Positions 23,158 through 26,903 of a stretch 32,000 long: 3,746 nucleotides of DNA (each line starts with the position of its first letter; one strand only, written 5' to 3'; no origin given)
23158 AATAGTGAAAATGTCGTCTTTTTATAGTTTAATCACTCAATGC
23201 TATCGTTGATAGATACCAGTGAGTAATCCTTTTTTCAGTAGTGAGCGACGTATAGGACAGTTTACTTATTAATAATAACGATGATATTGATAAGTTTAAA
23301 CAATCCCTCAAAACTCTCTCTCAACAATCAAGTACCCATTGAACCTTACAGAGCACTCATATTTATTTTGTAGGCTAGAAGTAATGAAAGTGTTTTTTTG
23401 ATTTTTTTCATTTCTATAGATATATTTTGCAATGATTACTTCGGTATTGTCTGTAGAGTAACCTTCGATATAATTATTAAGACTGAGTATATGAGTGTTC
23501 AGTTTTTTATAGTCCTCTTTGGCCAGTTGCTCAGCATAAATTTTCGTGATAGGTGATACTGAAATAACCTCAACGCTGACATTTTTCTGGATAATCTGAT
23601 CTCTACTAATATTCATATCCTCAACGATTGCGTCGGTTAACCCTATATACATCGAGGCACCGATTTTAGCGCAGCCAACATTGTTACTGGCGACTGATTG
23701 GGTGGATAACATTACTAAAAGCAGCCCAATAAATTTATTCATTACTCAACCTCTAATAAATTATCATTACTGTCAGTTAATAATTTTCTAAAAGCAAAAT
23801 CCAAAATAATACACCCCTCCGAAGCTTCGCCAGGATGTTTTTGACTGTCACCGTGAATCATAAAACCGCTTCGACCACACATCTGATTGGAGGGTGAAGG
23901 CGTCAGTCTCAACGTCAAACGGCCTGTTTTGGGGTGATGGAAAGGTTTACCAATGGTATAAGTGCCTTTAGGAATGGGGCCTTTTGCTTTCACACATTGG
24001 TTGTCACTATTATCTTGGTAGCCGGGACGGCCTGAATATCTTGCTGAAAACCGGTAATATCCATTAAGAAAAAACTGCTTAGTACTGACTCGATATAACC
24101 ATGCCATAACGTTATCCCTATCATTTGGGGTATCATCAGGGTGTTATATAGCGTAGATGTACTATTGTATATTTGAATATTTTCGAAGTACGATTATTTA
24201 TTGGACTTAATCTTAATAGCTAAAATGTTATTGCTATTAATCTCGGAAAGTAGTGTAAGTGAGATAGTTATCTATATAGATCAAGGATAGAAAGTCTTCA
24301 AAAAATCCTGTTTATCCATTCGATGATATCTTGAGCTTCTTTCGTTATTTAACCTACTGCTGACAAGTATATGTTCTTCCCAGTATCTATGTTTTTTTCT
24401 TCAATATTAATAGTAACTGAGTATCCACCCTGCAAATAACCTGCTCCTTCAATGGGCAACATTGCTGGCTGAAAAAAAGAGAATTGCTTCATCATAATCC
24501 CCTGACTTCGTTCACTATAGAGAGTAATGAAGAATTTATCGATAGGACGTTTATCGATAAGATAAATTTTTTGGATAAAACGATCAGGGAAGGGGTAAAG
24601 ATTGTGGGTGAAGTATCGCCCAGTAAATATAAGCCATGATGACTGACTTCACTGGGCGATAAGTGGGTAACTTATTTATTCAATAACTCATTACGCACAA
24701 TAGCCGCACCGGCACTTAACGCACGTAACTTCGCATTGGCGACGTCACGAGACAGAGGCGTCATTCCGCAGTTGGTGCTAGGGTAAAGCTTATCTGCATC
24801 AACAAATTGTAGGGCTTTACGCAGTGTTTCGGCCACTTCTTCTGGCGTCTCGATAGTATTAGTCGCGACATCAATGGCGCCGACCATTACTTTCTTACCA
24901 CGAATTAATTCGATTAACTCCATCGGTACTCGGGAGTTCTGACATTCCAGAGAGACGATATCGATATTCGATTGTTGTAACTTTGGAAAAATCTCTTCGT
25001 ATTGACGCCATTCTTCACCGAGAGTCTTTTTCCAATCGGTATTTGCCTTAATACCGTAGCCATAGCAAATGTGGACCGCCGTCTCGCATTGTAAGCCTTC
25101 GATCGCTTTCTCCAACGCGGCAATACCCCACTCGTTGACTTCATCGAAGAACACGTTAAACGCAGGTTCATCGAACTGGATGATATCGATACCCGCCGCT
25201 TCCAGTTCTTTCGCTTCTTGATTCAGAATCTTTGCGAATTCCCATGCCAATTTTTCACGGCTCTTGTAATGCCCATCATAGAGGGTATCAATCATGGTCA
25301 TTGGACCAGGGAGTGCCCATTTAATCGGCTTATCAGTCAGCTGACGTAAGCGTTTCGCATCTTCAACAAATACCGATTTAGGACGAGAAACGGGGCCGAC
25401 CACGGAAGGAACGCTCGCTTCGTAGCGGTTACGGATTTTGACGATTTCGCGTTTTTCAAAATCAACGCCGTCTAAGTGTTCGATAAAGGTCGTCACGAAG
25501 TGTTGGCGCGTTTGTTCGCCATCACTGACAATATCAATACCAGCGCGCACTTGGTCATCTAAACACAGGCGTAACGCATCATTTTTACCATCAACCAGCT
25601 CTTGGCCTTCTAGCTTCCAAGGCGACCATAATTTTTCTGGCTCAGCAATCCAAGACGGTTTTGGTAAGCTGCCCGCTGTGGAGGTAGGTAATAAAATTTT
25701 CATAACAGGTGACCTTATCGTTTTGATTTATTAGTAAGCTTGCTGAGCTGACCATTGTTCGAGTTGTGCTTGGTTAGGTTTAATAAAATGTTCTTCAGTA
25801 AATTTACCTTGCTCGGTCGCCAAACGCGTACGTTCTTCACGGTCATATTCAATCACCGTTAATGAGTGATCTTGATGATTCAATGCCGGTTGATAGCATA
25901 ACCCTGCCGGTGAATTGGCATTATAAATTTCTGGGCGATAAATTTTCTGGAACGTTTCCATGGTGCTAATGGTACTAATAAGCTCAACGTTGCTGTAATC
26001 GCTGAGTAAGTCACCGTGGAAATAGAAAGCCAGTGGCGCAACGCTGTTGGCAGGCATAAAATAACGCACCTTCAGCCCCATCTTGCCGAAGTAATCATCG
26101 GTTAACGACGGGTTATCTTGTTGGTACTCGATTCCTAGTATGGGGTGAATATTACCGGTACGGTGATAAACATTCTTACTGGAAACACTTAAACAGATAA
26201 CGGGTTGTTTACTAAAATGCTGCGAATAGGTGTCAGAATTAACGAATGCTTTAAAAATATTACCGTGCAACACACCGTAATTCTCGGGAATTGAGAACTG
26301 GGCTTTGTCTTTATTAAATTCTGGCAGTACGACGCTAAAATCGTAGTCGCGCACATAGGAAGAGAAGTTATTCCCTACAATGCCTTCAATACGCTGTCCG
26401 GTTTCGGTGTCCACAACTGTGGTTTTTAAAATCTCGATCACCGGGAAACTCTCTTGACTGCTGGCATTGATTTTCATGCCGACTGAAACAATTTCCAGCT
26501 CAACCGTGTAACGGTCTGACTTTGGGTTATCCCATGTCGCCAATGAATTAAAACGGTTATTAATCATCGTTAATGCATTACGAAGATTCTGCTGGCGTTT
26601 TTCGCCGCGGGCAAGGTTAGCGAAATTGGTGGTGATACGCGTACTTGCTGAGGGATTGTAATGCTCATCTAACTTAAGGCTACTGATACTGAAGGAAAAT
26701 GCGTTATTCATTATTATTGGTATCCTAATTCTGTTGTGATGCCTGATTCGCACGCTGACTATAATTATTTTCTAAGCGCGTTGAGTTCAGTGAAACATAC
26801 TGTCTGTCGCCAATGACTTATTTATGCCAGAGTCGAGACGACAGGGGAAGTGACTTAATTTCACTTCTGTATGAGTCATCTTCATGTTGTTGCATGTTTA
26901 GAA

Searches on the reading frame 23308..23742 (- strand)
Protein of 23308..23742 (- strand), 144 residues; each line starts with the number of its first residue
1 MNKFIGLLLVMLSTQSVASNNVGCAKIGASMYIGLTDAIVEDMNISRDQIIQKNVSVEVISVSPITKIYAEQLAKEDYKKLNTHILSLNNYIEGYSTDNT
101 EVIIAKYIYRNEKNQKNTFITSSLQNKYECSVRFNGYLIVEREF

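Call 60: search_protein_families(library=pfam, proteins=[window:23308-23742:-], max_evalue=0.01)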
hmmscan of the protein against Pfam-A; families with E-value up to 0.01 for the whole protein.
window:23308-23742:- (144 aa): 1 family
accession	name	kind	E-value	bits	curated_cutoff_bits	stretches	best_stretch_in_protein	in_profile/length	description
PF08650.15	DASH_Dad4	-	0.0022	18.4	29.8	0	79-111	21-53/71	DASH complex subunit Dad4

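Call 83: search_protein_families(library=padloc, proteins=[window:23308-23742:-], max_evalue=0.001)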
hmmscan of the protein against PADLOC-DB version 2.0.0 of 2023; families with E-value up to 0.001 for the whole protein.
window:23308-23742:- (144 aa): 0 families

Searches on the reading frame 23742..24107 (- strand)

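Call 60: search_protein_families(library=pfam, proteins=[window:23742-24107:-], max_evalue=0.01)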
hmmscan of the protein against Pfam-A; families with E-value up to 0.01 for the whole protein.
window:23742-24107:- (121 aa): 1 family
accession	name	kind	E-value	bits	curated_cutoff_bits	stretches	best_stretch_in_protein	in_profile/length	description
PF10908.13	Tlde1_dom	-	1.2e-14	55.2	30.1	1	23-103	5-97/120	Tlde1 domain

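Call 83: search_protein_families(library=padloc, proteins=[window:23742-24107:-], max_evalue=0.001)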
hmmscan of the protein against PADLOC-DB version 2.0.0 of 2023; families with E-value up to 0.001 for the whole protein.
window:23742-24107:- (121 aa): 0 families

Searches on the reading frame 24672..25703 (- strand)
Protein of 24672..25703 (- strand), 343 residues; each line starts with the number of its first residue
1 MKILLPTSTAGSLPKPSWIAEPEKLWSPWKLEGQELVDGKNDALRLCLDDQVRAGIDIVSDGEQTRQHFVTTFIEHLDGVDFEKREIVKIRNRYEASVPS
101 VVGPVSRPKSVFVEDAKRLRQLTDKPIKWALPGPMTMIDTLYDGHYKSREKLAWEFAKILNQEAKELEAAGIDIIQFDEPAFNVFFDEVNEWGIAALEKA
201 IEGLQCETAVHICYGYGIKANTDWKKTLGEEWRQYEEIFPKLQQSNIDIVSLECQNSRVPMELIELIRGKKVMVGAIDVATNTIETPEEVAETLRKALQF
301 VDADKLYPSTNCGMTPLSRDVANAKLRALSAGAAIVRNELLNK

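Call 60: search_protein_families(library=pfam, proteins=[window:24672-25703:-], max_evalue=0.01)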
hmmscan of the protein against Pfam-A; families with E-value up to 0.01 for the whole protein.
window:24672-25703:- (343 aa): 3 families
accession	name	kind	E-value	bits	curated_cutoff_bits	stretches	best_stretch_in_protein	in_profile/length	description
PF01717.24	Meth_synt_2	-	1.5e-40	139.9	21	1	5-330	1-319/324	Cobalamin-independent synthase, Catalytic domain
PF08267.18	Meth_synt_1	-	0.0029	17.6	27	0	126-204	149-225/313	Cobalamin-independent synthase, N-terminal domain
PF08750.16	CNP1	-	0.0049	17.2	25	1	200-259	66-123/135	CNP1-like family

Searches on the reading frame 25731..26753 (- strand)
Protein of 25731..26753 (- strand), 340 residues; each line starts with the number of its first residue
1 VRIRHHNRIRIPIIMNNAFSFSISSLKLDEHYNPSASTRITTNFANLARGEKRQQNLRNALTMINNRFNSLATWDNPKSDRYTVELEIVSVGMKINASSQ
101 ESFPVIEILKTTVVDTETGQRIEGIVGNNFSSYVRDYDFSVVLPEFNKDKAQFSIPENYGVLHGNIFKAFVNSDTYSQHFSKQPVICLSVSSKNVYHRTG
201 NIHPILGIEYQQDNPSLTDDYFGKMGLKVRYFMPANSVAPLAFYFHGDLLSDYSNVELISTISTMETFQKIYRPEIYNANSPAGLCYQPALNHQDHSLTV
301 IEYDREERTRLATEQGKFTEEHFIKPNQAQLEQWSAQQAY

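Call 60: search_protein_families(library=pfam, proteins=[window:25731-26753:-], max_evalue=0.01)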
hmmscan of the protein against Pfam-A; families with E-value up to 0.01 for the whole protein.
window:25731-26753:- (340 aa): 1 family
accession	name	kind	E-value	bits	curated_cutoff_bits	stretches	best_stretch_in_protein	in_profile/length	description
PF08908.16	MesX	-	1e-175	583.8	25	1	15-336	1-323/323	Putative oxygenase MesX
